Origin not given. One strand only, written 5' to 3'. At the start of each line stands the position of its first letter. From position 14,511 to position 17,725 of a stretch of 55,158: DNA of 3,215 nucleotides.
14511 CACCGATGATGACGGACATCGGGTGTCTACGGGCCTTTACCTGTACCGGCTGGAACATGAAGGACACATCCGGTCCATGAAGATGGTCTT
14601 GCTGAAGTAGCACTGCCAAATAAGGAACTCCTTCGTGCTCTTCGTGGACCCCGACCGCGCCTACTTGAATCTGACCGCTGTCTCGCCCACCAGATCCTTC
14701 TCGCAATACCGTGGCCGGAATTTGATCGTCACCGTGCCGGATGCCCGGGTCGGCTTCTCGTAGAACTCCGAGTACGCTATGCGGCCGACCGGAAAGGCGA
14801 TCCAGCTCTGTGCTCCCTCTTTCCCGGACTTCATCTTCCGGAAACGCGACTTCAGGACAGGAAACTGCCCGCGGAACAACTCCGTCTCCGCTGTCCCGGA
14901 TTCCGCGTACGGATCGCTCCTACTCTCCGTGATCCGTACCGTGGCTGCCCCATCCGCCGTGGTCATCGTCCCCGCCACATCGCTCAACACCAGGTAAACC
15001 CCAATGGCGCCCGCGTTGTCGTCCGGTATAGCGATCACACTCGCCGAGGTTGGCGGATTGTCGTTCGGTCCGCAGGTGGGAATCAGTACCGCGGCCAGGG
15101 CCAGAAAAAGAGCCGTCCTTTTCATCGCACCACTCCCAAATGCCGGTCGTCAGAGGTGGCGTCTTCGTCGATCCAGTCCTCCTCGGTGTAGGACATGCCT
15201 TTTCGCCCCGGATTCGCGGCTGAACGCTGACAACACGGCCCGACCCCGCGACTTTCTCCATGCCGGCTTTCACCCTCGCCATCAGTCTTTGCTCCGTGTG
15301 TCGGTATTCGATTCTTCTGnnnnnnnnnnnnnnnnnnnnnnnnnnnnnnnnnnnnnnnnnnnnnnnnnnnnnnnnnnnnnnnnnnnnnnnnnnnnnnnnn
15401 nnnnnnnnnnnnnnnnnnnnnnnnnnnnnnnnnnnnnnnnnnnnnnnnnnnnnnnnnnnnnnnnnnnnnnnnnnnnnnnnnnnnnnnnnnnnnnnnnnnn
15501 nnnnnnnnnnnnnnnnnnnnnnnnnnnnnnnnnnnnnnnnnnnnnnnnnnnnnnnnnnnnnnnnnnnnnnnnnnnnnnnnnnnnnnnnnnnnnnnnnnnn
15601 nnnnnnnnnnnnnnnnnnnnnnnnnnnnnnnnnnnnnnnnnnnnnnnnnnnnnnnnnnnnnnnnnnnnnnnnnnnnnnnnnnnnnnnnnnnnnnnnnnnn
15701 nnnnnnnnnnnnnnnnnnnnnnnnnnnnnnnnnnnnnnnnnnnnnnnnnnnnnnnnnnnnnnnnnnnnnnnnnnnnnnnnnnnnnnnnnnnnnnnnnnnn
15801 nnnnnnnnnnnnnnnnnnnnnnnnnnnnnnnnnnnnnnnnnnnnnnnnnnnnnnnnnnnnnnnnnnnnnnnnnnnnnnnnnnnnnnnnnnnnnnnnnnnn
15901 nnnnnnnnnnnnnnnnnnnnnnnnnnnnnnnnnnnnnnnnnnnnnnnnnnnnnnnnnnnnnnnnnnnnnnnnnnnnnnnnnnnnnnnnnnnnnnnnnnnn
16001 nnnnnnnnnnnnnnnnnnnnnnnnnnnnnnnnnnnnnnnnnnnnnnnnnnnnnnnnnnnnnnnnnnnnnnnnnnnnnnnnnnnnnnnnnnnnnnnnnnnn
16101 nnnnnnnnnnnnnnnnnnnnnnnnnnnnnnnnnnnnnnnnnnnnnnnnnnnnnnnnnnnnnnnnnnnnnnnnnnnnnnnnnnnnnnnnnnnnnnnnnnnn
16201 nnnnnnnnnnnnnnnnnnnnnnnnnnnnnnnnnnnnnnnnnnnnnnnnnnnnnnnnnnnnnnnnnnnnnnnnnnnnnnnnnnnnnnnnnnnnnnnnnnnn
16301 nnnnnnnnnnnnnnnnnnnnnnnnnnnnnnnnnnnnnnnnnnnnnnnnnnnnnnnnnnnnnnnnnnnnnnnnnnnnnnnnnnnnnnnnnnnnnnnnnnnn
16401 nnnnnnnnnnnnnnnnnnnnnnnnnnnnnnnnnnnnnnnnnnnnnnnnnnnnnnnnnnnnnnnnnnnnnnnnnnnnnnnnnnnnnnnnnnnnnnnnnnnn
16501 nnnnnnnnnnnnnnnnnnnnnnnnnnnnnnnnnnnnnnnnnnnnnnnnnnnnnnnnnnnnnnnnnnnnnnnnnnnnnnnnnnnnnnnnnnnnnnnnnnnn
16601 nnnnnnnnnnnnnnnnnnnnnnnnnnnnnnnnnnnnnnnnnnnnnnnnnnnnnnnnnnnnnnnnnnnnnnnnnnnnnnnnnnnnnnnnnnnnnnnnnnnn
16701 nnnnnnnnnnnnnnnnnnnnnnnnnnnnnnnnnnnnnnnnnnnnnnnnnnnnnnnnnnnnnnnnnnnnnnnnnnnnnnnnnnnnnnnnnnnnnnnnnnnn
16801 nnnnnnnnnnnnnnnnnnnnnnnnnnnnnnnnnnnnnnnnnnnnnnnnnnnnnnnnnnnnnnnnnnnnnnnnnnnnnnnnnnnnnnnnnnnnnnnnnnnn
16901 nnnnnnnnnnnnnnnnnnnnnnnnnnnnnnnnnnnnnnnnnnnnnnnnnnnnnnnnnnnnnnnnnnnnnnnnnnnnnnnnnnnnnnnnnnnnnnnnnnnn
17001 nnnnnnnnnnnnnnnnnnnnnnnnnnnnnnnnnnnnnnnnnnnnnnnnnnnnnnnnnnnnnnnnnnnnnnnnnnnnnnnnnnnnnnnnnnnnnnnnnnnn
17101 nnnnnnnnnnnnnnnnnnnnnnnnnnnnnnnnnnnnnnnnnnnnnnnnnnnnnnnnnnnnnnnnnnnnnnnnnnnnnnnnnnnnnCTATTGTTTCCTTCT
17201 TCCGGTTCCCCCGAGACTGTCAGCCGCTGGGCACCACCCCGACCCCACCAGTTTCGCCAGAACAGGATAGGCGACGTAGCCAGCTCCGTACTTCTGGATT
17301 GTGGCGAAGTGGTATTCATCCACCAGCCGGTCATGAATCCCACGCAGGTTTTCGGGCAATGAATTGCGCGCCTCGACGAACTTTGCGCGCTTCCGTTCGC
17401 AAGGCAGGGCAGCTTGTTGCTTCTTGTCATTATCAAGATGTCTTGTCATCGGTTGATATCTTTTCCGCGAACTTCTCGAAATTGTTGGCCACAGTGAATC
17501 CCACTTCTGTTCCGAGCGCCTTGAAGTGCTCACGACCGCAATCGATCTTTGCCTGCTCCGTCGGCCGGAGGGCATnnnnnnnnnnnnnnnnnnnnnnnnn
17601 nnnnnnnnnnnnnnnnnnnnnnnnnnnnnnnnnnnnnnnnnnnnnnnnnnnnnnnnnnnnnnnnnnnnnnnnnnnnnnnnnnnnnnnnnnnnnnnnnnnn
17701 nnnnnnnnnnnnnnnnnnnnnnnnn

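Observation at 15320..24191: Seven-gene co-directional defence island combining type III, PLD and type IV (GmrSD) nucleases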

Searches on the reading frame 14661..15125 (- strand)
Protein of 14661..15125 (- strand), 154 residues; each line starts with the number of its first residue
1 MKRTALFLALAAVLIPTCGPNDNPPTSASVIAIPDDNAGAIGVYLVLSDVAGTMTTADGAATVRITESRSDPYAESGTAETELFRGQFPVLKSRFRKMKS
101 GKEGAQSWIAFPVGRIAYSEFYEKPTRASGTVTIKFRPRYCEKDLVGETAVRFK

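Call 4: search_protein_families(library=pfam, proteins=[window:14661-15125:-], max_evalue=0.01)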
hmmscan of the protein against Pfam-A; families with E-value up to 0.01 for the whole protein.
window:14661-15125:- (154 aa): 0 families

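Call 5: search_protein_families(library=padloc, proteins=[window:14661-15125:-], max_evalue=0.01)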
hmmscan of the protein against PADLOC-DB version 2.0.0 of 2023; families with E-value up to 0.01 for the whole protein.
window:14661-15125:- (154 aa): 0 families

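Call 21: search_protein_families(library=ncbifam, proteins=[window:14661-15125:-], max_evalue=0.01)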
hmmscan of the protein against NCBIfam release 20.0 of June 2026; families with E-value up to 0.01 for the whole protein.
window:14661-15125:- (154 aa): 0 families

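Call 41: find_encoding_contigs(protein=window:14661-15125:-, flank=6000, max_places=6)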
Protein window:14661-15125:- (154 aa): 3 contigs read that carry it; 2 places shown.
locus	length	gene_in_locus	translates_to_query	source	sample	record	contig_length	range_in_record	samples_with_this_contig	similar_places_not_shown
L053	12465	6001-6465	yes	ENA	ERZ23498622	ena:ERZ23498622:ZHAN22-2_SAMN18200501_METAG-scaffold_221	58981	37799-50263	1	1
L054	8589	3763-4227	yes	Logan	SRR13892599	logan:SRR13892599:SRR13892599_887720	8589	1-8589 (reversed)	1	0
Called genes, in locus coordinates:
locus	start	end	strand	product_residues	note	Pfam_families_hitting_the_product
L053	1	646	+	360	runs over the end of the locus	PF13091:PLDc_2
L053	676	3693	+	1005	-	PF04851:ResIII, PF00270:DEAD (weak), PF19778:RE_endonuc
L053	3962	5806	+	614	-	PF03235:GmrSD_N, PF07510:GmrSD_C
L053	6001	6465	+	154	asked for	-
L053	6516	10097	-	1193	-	PF16561:AMPK1_CBM (weak), PF03065:Glyco_hydro_57, PF13860:FlgD_ig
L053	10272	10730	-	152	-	PF00210:Ferritin (faint), PF02915:Rubrerythrin, PF09537:DUF2383 (faint), PF13668:Ferritin_2, PF22277:EncFtn-like (faint)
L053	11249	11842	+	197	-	PF00440:TetR_N, PF17932:TetR_C_24 (weak)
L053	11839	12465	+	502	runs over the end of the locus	PF02321:OEP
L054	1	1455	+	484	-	?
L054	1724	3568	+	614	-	PF03235:GmrSD_N, PF07510:GmrSD_C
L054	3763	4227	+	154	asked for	-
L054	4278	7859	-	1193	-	PF16561:AMPK1_CBM (weak), PF03065:Glyco_hydro_57, PF13860:FlgD_ig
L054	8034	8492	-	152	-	PF00210:Ferritin (faint), PF02915:Rubrerythrin, PF09537:DUF2383 (faint), PF13668:Ferritin_2, PF22277:EncFtn-like (faint)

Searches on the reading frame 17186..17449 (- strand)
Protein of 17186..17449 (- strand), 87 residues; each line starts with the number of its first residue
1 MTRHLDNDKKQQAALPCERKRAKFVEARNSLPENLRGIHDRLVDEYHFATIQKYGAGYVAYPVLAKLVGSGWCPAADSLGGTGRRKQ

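Call 21: search_protein_families(library=ncbifam, proteins=[window:17186-17449:-], max_evalue=0.01)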
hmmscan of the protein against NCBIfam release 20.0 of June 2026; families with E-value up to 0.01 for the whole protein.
window:17186-17449:- (87 aa): 0 families

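Call 47: find_homologous_proteins(query=window:17186-17449:-, max_evalue=1)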
Query window:17186-17449:- (87 aa): 10 proteins with E <= 1 among 10 candidates.
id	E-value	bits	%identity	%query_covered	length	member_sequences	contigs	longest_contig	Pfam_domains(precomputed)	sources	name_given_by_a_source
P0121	6.0e-53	194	100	100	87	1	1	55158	-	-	-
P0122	2.5e-33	132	76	92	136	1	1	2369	-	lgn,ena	-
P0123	2.7e-32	128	75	93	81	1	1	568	-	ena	-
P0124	4.4e-26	108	63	94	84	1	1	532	-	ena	-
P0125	9.9e-25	104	67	83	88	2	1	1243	-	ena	-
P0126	8.3e-23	98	65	82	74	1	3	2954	-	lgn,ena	-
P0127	1.4e-22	97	66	77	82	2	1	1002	-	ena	-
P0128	4.3e-22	96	62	85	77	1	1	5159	-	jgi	jgi:hypothetical protein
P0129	6.3e-22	95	73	69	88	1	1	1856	-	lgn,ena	-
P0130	7.6e-16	76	75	59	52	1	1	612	-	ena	-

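Call 48: find_encoding_contigs(protein=P0128, flank=6000, max_places=3)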
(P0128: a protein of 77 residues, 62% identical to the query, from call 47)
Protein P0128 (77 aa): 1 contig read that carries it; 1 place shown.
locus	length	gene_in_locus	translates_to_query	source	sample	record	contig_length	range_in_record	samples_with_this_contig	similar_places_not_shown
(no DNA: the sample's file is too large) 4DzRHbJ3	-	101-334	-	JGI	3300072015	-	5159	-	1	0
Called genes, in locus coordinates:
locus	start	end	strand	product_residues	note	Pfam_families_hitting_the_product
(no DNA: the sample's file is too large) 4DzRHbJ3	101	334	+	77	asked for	-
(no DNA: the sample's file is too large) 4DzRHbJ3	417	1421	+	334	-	-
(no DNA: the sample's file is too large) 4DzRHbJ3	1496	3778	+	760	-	-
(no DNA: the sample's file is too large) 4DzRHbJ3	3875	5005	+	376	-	PF13401:AAA_22 (faint), PF00004:AAA, PF17862:AAA_lid_3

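Call 49: find_encoding_contigs(protein=P0126, flank=6000, max_places=3)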
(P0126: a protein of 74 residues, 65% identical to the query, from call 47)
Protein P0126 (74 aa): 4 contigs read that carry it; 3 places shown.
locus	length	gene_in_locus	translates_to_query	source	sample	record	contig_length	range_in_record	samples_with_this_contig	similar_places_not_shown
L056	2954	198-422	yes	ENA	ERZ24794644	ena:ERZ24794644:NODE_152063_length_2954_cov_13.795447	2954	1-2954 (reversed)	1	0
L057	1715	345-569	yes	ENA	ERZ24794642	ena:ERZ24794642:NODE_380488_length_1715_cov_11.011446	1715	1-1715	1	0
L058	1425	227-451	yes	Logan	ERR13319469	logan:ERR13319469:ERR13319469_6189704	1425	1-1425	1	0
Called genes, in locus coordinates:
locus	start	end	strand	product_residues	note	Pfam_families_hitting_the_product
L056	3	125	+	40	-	?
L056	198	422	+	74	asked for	-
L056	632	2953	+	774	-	?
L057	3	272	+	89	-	?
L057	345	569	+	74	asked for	-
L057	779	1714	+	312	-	?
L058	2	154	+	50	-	?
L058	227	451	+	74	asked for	-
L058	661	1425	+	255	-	?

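Call 51: search_protein_families(library=pfam, proteins=[L056:632-2953:+, L056:3-125:+, L057:3-272:+], max_evalue=0.01)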
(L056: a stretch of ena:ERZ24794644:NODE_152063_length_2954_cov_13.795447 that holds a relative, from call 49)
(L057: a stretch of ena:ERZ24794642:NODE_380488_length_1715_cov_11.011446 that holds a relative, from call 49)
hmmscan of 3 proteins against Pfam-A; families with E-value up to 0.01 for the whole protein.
L056:632-2953:+ (774 aa): 0 families

L056:3-125:+ (40 aa): 0 families

L057:3-272:+ (89 aa): 0 families

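Call 64: find_encoding_contigs(protein=P0122, flank=3000, max_places=3)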
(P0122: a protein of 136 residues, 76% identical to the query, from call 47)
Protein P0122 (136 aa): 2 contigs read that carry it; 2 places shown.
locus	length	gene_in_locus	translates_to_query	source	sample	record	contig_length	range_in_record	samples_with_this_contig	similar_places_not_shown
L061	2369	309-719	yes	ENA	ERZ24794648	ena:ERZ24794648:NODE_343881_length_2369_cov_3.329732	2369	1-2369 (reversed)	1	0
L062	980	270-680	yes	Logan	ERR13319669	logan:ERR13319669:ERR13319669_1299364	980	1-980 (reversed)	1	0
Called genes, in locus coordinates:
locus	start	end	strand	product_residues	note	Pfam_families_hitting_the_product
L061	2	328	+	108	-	?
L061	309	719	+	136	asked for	-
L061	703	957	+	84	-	-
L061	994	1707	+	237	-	PF18755:RAMA, PF14267:DUF4357 (weak)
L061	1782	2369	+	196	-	?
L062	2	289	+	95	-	?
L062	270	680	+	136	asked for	-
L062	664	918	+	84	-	-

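Call 84: search_solved_structures(query=A2, max_evalue=10)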
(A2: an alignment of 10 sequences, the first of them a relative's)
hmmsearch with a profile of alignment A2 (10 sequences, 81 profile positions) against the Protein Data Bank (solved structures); distinct sequences matched with E-value up to 10: 17.
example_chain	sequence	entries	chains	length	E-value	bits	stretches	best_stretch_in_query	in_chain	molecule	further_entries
1cza_N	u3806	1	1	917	0.025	17.7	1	33-55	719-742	HEXOKINASE TYPE I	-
1dgk_N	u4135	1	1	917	0.025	17.7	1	33-55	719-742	HEXOKINASE TYPE I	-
6tf9_TP1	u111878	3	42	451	0.06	16.5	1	3-54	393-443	Tubulin gamma-1 chain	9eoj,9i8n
9g3x_g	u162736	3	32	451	0.15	15.2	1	4-54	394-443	Tubulin gamma chain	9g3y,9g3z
1z5v_A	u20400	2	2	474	0.2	14.8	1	3-54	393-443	Tubulin gamma-1 chain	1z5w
3cb2_A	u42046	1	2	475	0.2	14.8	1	3-54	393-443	tubulin gamma-1 chain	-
6v5v_g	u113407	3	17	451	0.21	14.7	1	3-54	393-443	Tubulin gamma-1 chain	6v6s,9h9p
9i8g_a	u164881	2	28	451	0.21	14.7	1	3-54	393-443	Tubulin gamma-1 chain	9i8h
7qj0_U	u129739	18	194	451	0.21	14.7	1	3-54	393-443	Tubulin gamma-1 chain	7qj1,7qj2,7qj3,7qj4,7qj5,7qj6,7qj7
8vrd_a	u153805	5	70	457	0.21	14.7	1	3-54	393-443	Tubulin gamma-1 chain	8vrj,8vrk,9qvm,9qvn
8k5o_4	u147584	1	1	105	0.25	14.5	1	35-74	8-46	Antenna complex alpha/beta subunit domain-containing protein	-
7as4_1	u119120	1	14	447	0.27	14.4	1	3-54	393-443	Tubulin gamma-1 chain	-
4f9o_A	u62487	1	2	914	0.3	14.2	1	33-55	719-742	Hexokinase-1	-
1hkb_A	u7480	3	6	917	0.3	14.2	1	33-55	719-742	D-GLUCOSE 6-PHOSPHOTRANSFERASE | Hexokinase-1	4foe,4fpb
4foi_A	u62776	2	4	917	0.3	14.2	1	33-55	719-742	Hexokinase-1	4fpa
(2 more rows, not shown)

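Call 85: search_protein_families(library=phrogs, proteins=[window:17186-17449:-, L061:703-957:+, L061:994-1707:+], max_evalue=0.01)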
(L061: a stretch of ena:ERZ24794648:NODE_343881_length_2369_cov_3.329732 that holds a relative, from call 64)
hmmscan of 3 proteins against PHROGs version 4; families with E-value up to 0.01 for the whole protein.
window:17186-17449:- (87 aa): 0 families

L061:703-957:+ (84 aa): 0 families

L061:994-1707:+ (237 aa): 2 families
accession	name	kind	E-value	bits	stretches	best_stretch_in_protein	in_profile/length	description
phrog_12629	-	unknown function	0.00033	20.9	0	181-224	246-289/303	-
phrog_11806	-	unknown function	0.004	18.1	1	173-225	98-149/154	-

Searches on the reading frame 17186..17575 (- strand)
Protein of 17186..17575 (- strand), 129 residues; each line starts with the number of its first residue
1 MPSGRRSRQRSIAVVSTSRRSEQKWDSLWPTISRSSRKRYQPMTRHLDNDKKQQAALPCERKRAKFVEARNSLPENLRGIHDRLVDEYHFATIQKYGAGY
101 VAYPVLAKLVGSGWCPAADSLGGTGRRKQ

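Call 4: search_protein_families(library=pfam, proteins=[window:17186-17575:-], max_evalue=0.01)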
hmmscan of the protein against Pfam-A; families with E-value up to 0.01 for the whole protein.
window:17186-17575:- (129 aa): 0 families

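Call 5: search_protein_families(library=padloc, proteins=[window:17186-17575:-], max_evalue=0.01)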
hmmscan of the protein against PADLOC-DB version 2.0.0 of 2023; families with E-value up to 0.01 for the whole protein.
window:17186-17575:- (129 aa): 1 family
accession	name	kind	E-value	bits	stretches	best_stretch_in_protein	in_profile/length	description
PDLC01709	Cas12k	-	0.0034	13.9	1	46-108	490-553/642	Cas12k_0_V-K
